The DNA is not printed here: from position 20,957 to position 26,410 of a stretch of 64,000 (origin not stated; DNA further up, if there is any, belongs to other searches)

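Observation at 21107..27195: ECF sigma / anti-sigma / 1717-aa secreted repeat-protein operon directly upstream of the MSHA secretion operon, while mshQ is missing from its canonical site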

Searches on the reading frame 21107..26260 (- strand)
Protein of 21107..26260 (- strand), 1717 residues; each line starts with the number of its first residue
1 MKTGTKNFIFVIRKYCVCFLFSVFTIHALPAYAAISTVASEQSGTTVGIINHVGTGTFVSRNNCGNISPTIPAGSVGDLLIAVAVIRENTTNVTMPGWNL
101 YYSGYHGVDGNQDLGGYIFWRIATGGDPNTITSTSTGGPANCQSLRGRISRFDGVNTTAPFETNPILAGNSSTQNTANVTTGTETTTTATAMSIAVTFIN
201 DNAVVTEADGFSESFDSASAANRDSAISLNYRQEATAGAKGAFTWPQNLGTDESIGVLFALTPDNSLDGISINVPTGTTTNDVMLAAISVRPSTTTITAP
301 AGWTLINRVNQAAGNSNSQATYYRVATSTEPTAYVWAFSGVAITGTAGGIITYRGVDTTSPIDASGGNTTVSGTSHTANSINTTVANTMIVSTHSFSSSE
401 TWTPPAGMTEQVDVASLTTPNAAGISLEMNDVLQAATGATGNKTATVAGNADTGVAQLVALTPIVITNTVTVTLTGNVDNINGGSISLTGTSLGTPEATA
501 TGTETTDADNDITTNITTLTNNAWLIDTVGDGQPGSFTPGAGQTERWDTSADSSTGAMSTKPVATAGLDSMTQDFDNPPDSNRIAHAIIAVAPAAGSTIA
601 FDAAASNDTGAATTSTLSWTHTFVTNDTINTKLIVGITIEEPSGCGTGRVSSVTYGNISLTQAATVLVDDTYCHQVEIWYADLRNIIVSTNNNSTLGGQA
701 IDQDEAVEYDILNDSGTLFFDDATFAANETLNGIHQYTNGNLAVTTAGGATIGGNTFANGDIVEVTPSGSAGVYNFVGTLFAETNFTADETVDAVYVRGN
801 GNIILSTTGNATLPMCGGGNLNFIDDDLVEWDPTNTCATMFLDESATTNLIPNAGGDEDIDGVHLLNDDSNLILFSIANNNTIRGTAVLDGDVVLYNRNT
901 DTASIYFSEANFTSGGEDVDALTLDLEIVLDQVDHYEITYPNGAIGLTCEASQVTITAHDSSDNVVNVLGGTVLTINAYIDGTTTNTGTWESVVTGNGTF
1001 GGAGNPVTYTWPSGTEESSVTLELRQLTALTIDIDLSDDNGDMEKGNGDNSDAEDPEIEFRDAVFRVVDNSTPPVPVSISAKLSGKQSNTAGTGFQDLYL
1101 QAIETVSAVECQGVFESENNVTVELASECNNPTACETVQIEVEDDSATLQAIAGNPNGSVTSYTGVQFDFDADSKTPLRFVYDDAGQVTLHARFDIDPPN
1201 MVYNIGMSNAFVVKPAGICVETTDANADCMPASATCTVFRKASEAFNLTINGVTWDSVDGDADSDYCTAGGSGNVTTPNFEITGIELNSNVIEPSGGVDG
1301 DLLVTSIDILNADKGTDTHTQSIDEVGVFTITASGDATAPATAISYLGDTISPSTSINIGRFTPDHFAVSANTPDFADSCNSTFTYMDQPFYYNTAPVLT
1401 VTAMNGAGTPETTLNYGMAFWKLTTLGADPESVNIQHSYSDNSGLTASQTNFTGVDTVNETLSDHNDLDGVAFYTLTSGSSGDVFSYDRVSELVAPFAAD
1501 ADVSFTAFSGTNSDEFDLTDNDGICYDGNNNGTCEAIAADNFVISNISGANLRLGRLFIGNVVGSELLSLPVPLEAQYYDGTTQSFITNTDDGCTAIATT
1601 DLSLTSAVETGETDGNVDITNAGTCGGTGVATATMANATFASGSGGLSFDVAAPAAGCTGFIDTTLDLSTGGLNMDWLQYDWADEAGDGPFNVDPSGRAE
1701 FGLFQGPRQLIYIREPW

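Call 3: search_protein_families(library=pfam, proteins=[window:21107-26260:-], max_evalue=0.01)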
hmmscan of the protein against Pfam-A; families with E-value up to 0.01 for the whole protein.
window:21107-26260:- (1717 aa): 1 family
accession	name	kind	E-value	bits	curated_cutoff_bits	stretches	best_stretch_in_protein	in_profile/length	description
PF20419.3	DUF6701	-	5.1e-106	356.5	27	1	1099-1715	38-576/577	Family of unknown function (DUF6701)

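Call 4: search_protein_families(library=ncbifam, proteins=[window:21107-26260:-], max_evalue=0.01)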
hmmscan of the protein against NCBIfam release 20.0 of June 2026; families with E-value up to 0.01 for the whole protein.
window:21107-26260:- (1717 aa): 0 families
